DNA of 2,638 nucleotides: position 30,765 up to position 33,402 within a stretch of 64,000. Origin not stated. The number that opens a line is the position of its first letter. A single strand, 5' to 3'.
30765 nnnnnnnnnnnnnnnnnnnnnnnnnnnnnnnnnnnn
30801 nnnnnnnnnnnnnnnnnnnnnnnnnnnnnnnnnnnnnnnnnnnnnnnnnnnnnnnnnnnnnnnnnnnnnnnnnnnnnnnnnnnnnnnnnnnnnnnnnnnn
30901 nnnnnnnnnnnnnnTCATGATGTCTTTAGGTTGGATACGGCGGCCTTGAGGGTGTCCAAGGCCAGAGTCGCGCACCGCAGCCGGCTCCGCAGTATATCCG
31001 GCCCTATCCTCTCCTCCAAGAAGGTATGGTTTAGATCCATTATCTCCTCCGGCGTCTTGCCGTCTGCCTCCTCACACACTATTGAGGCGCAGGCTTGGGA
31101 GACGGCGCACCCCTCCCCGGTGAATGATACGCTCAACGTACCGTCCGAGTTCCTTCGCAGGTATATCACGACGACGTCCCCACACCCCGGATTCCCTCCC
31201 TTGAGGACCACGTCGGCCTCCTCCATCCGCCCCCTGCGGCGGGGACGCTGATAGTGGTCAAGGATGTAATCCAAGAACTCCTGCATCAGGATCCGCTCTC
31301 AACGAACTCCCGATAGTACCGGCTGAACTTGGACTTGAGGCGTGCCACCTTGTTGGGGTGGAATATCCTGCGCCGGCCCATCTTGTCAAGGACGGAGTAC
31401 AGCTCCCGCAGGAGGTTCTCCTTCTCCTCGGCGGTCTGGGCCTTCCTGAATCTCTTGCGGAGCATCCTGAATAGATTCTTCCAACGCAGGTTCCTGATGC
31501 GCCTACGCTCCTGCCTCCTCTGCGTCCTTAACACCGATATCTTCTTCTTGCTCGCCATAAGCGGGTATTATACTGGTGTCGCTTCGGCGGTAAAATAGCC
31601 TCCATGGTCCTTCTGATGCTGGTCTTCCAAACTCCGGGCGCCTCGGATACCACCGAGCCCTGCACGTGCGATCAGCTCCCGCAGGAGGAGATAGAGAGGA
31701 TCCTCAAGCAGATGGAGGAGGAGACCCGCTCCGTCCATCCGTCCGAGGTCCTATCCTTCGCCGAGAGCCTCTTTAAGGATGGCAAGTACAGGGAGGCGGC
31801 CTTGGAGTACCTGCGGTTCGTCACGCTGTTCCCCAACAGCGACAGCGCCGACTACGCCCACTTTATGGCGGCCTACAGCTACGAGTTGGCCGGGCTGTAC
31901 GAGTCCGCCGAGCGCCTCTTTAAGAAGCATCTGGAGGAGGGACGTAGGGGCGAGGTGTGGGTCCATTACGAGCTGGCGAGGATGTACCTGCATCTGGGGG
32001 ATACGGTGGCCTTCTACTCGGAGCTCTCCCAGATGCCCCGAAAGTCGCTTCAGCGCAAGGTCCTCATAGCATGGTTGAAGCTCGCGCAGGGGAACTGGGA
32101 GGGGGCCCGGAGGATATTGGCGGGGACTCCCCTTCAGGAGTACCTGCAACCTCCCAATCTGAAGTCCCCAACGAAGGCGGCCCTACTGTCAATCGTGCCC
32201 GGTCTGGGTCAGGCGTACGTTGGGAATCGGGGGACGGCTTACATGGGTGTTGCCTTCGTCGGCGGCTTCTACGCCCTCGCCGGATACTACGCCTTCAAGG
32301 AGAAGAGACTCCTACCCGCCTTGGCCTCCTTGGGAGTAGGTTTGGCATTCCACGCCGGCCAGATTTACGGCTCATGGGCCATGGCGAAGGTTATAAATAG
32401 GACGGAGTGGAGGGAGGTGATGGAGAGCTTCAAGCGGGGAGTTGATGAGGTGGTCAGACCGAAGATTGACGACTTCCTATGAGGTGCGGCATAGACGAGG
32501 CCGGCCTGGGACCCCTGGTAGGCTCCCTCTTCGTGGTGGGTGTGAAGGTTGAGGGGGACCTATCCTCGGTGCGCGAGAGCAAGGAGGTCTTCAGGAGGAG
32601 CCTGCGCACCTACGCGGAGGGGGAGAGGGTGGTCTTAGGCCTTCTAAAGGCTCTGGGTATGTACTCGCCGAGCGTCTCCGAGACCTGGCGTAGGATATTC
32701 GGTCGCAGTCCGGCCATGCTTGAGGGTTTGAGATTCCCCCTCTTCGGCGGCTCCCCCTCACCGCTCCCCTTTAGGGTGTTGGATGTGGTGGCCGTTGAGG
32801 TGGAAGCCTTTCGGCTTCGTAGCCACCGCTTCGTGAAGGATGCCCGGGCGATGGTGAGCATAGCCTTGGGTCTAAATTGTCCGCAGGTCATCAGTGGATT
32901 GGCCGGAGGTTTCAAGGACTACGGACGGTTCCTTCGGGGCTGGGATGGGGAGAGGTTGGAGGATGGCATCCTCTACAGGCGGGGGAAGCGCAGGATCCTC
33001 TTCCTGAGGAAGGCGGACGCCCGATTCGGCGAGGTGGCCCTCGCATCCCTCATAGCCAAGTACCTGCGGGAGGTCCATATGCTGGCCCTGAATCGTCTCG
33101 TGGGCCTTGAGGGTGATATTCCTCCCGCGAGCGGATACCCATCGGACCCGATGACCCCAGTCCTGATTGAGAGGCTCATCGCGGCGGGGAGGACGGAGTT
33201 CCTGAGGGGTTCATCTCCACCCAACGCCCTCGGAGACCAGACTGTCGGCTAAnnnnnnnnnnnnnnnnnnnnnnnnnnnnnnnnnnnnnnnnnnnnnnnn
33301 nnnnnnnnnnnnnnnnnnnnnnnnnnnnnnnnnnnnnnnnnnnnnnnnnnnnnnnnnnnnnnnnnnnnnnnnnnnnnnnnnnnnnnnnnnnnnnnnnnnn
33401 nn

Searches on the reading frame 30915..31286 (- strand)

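Call 9: search_protein_families(library=pfam, proteins=[window:30915-31286:-])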
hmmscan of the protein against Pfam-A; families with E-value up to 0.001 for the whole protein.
window:30915-31286:- (123 aa): 1 family
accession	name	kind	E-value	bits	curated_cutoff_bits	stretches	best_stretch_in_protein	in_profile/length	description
PF01592.21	NifU_N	-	1e-20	74.6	22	1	6-121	4-121/127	NifU-like N terminal domain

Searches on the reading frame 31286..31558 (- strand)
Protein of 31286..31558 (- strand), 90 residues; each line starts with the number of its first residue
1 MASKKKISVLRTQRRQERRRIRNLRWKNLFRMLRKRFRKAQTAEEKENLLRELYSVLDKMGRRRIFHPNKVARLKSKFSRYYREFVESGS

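Call 9: search_protein_families(library=pfam, proteins=[window:31286-31558:-])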
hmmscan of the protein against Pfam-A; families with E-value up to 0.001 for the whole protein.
window:31286-31558:- (90 aa): 1 family
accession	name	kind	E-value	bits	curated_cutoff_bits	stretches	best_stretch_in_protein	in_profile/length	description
PF01649.23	Ribosomal_S20p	-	2.9e-12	47.5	29.5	1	9-80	6-80/83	Ribosomal protein S20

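Call 12: find_encoding_contigs(protein=window:31286-31558:-, flank=3000, max_places=10)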
Protein window:31286-31558:- (90 aa): no gene with exactly this product is on record in the collection.

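Call 36: find_related_loci(query=A1, collection=metagenome_contigs, flank=6000)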
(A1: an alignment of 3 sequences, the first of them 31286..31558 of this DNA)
Query A1 (90 aa) in metagenome_contigs; peptide patterns used: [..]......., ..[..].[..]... (x = any residue, [..] = any of these).
573 stretches matched a pattern; 1 encode a relative of the query (tblastn E <= 1e-3); 1 distinct loci.
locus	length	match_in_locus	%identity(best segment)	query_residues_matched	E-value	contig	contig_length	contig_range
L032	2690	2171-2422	80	5-88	1e-24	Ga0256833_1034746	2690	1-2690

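Call 38: find_homologous_proteins(query=window:31286-31558:-, max_evalue=0.00001)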
Query window:31286-31558:- (90 aa): 15 proteins with E <= 0.00001 among 20 candidates.
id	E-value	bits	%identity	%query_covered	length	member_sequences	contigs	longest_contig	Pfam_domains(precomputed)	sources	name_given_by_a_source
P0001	1.6e-47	177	100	100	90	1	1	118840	PF01649.24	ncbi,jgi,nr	ncbi:MAG: hypothetical protein GXO29_06680 [Thermotogae bacterium]|nr:hypothetical protein [Thermoto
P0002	5.0e-39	150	83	100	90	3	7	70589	PF01649.24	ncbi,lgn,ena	-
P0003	1.4e-36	142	79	99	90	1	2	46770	PF01649.24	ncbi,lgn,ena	-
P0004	3.9e-36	140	86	89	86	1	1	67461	PF01649.24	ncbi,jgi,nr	ncbi:MAG: 30S ribosomal protein S20 [Thermotogae bacterium]|nr:30S ribosomal protein S20 [Thermotogo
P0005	3.2e-35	137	81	93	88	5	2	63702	PF01649.24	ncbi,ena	-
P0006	8.6e-21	92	60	59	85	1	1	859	PF01649.24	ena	-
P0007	2.1e-20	90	57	96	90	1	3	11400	PF01649.24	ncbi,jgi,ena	jgi:ribosomal protein S20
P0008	2.3e-20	90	57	96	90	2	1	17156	PF01649.24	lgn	-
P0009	3.8e-20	90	57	96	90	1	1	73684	PF01649.24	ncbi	-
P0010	4.7e-20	89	57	96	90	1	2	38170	PF01649.24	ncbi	-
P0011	1.2e-19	88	56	96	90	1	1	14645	PF01649.24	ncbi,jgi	-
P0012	6.3e-13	67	46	90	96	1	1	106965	PF01649.24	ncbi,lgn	-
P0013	6.9e-13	66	50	82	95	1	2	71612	PF01649.24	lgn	-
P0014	3.1e-12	64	53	64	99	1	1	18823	PF01649.24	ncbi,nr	ncbi:MAG: 30S ribosomal protein S20 [Bacteroidia bacterium]|nr:30S ribosomal protein S20 [Bacteroidi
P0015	1.0e-6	47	46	62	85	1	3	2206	PF01649.24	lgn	-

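Call 39: find_encoding_contigs(protein=P0001, flank=500, max_places=3)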
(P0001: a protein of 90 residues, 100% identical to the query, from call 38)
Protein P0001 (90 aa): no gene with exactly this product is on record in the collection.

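Call 40: find_encoding_contigs(protein=P0007, flank=8000, max_places=3)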
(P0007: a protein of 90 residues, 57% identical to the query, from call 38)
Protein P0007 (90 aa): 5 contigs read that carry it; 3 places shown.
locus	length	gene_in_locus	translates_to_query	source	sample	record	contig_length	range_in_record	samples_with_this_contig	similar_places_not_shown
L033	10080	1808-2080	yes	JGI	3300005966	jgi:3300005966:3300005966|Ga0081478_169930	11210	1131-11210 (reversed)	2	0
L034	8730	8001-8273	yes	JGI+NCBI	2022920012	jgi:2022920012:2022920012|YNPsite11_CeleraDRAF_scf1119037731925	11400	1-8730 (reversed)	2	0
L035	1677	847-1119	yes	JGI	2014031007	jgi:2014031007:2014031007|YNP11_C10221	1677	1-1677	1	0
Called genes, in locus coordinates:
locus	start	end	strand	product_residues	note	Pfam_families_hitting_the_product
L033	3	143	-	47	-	?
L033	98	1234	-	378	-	PF02441:Flavoprotein, PF04127:DFP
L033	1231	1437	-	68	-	-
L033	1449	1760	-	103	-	PF01883:FeS_assembly_P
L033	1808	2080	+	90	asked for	PF01649:Ribosomal_S20p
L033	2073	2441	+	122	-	PF01592:NifU_N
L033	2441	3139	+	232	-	PF01042:Ribonuc_L-PSP, PF03745:DUF309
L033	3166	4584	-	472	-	PF13088:BNR_2 (faint)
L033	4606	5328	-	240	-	PF00702:Hydrolase, PF05116:S6PP (faint), PF08282:Hydrolase_3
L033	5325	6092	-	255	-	-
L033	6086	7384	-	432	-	PF02885:Glycos_trans_3N, PF00591:Glycos_transf_3, PF07831:PYNP_C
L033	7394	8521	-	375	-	PF07969:Amidohydro_3 (faint), PF01979:Amidohydro_1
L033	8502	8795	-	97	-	-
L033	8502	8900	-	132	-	-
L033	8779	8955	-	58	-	-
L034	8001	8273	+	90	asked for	PF01649:Ribosomal_S20p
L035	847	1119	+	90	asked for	PF01649:Ribosomal_S20p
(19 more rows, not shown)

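Call 41: find_encoding_contigs(protein=P0009, flank=8000, max_places=3)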
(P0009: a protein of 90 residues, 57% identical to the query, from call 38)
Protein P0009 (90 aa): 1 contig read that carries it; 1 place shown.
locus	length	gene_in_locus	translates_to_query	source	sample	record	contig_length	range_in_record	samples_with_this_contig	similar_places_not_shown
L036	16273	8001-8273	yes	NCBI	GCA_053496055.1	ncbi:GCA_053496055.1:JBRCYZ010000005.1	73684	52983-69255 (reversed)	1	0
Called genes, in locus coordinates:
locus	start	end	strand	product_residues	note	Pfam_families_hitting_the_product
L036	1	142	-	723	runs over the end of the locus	PF09586:YfhO (weak)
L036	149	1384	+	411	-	PF00108:Thiolase_N, PF02803:Thiolase_C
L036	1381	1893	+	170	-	PF00691:OmpA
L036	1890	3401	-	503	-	-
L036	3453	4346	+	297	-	PF06745:ATPase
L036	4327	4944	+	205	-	PF11387:DUF2795 (weak)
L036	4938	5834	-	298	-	-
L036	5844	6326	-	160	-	PF01927:Mut7-C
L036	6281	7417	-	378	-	PF02441:Flavoprotein, PF04127:DFP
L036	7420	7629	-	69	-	-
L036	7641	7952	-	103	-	PF01883:FeS_assembly_P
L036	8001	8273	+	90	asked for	PF01649:Ribosomal_S20p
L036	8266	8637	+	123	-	PF01592:NifU_N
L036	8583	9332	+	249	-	PF01042:Ribonuc_L-PSP, PF03745:DUF309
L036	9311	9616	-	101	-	-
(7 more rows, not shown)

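Call 43: find_encoding_contigs(protein=P0012, flank=10000, max_places=2)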
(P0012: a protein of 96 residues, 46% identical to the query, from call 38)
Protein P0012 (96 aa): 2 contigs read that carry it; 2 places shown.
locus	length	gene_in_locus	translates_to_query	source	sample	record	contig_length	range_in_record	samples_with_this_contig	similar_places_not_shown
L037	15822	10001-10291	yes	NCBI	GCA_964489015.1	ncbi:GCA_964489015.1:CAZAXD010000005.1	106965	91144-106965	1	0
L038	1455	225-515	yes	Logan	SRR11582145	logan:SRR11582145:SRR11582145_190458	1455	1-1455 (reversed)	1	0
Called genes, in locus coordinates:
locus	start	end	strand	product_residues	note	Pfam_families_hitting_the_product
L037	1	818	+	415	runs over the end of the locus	PF00155:Aminotran_1_2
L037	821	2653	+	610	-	PF07719:TPR_2 (faint), PF13374:TPR_10 (faint), PF17874:TPR_MalT, PF00515:TPR_1 (faint), PF24885:TPR_NPHP3 (weak), PF13424:TPR_12, PF17874:TPR_MalT, PF07228:SpoIIE, +2 more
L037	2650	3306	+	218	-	PF13620:CarboxypepD_reg, PF13715:CarbopepD_reg_2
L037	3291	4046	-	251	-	PF02558:ApbA (faint), PF10728:DUF2520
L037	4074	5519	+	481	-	PF00282:Pyridoxal_deC, PF00266:Aminotran_5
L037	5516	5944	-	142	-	PF00903:Glyoxalase, PF12681:Glyoxalase_2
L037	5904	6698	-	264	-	PF01435:Peptidase_M48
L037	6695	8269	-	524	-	PF00082:Peptidase_S8, PF18962:Por_Secre_tail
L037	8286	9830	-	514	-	PF10150:RNase_E_G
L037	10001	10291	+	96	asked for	PF01649:Ribosomal_S20p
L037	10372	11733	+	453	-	PF07690:MFS_1, PF00854:PTR2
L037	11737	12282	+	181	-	PF00916:Sulfate_transp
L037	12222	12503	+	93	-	-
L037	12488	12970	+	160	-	PF00916:Sulfate_transp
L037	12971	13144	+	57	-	-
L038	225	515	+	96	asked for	PF01649:Ribosomal_S20p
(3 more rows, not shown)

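Call 44: find_encoding_contigs(protein=P0013, flank=10000, max_places=2)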
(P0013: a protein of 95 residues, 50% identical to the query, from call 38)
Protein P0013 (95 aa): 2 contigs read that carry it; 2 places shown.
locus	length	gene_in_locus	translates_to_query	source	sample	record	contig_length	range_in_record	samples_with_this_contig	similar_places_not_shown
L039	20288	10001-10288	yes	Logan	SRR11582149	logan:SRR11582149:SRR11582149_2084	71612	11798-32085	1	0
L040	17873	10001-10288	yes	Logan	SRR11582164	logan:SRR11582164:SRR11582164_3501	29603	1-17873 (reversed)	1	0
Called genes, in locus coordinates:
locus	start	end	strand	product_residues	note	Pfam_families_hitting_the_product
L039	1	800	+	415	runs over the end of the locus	PF00155:Aminotran_1_2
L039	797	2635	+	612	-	PF13374:TPR_10 (faint), PF00515:TPR_1 (faint), PF07719:TPR_2 (faint), PF13181:TPR_8 (faint), PF17874:TPR_MalT, PF24885:TPR_NPHP3 (weak), PF13424:TPR_12, PF07228:SpoIIE, +1 more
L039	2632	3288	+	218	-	PF13620:CarboxypepD_reg, PF13715:CarbopepD_reg_2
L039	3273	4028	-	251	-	PF10728:DUF2520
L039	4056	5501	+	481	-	PF00282:Pyridoxal_deC, PF00266:Aminotran_5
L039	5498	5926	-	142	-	PF00903:Glyoxalase, PF12681:Glyoxalase_2 (weak)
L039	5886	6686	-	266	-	PF01435:Peptidase_M48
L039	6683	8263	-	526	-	PF00082:Peptidase_S8, PF18962:Por_Secre_tail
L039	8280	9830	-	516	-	PF10150:RNase_E_G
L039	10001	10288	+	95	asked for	PF01649:Ribosomal_S20p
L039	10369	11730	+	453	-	PF07690:MFS_1, PF00854:PTR2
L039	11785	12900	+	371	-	-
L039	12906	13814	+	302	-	PF01112:Asparaginase_2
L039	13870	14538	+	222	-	-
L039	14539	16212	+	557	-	PF00004:AAA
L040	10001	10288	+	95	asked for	PF01649:Ribosomal_S20p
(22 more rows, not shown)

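Call 45: find_encoding_contigs(protein=P0010, flank=10000, max_places=2)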
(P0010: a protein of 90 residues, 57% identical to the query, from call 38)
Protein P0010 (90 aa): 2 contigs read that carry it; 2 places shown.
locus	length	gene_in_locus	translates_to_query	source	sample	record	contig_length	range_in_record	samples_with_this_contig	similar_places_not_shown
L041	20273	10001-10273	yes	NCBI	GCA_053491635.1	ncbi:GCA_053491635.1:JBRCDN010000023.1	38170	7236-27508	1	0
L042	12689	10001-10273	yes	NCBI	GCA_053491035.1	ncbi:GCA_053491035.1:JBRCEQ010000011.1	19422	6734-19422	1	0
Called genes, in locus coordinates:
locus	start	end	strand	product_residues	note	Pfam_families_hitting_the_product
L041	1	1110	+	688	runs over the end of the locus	PF07705:CARDB (faint)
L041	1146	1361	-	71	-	-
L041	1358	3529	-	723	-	PF09586:YfhO (weak)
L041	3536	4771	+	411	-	PF00108:Thiolase_N, PF02803:Thiolase_C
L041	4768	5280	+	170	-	PF00691:OmpA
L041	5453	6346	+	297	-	PF06745:ATPase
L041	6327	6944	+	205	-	PF11387:DUF2795 (weak)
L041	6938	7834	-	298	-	-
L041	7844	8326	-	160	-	PF01927:Mut7-C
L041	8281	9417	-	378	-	PF02441:Flavoprotein, PF04127:DFP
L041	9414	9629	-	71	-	-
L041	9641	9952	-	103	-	PF01883:FeS_assembly_P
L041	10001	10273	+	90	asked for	PF01649:Ribosomal_S20p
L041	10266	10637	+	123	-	PF01592:NifU_N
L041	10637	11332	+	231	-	PF01042:Ribonuc_L-PSP, PF03745:DUF309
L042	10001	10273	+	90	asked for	PF01649:Ribosomal_S20p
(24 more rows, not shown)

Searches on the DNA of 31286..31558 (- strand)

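Call 72: search_rna_families(sources=[L019, L020, L021, L022, L023, L024, L025, L026, L027, L028, L030, L031, L032, L033, L034, L036], threshold=gathering)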
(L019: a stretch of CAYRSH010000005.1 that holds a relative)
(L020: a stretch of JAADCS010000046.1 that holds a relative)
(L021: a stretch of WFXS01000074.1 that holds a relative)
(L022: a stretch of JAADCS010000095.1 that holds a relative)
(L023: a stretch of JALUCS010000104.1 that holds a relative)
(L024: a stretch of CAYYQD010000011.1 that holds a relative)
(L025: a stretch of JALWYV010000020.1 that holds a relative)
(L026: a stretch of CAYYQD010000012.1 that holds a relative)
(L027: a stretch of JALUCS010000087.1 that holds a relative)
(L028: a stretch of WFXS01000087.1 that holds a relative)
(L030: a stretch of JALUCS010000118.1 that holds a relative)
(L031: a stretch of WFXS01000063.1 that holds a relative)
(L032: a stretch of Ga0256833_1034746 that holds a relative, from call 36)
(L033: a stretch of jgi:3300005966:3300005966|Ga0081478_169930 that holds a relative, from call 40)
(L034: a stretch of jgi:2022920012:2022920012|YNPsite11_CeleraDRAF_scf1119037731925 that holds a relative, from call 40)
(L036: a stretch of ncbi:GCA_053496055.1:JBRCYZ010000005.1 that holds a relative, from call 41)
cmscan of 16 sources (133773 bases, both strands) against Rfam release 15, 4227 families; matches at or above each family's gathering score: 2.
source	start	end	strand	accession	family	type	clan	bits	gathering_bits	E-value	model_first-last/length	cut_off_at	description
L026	3396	3469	+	RF00005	tRNA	Gene; tRNA;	CL00001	71.5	29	2.5e-13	1-71/71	no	tRNA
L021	3117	3188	+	RF00005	tRNA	Gene; tRNA;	CL00001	63.3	29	4.7e-11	1-71/71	no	tRNA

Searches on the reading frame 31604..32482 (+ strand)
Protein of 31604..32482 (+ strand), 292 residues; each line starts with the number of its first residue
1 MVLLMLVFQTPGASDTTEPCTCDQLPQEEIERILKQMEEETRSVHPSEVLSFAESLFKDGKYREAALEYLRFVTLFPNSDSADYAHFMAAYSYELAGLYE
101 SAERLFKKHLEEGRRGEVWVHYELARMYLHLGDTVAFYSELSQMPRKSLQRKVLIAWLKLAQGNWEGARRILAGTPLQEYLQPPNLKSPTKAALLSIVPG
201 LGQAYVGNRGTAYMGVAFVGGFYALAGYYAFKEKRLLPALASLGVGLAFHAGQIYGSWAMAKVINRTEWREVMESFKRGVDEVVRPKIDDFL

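Call 9: search_protein_families(library=pfam, proteins=[window:31604-32482:+])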
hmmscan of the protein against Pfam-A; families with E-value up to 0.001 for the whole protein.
window:31604-32482:+ (292 aa): 8 families
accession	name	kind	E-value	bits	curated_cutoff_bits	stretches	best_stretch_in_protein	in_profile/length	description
PF14559.12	TPR_19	-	1.9e-07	31.7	25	0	96-147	4-54/68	Tetratricopeptide repeat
PF13174.12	TPR_6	-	2.2e-06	28.4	26.3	0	53-79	7-33/33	Tetratricopeptide repeat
PF13428.12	TPR_14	-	4.6e-06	27.2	23.5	0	86-127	4-44/44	Tetratricopeptide repeat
PF07719.23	TPR_2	-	1.7e-05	25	27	0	53-78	8-33/34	Tetratricopeptide repeat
PF13525.12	YfiO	-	0.00014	22.2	25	1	50-93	46-89/203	Outer membrane lipoprotein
PF07721.20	TPR_4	-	0.0002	22.1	27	0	119-134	2-17/26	Tetratricopeptide repeat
PF12895.13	ANAPC3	-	0.00021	22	27.2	0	45-108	22-81/82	Anaphase-promoting complex, cyclosome, subunit 3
PF13432.12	TPR_16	-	0.00028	21.7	32.7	1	52-113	3-61/65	Tetratricopeptide repeat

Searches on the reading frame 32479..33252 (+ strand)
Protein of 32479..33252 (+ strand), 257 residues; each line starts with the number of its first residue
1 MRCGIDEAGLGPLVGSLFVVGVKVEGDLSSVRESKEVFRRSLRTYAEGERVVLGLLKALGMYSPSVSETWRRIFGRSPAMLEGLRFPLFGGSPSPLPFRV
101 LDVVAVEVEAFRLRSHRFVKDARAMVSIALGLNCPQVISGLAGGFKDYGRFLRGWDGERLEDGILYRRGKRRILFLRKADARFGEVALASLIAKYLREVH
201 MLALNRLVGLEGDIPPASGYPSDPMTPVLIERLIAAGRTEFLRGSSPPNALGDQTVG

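Call 9: search_protein_families(library=pfam, proteins=[window:32479-33252:+])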
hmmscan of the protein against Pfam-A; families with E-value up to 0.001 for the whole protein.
window:32479-33252:+ (257 aa): 1 family
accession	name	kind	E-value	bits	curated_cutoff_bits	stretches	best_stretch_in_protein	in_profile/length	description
PF01351.25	RNase_HII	-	1.9e-14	54.4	25.8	2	170-242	122-192/199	Ribonuclease HII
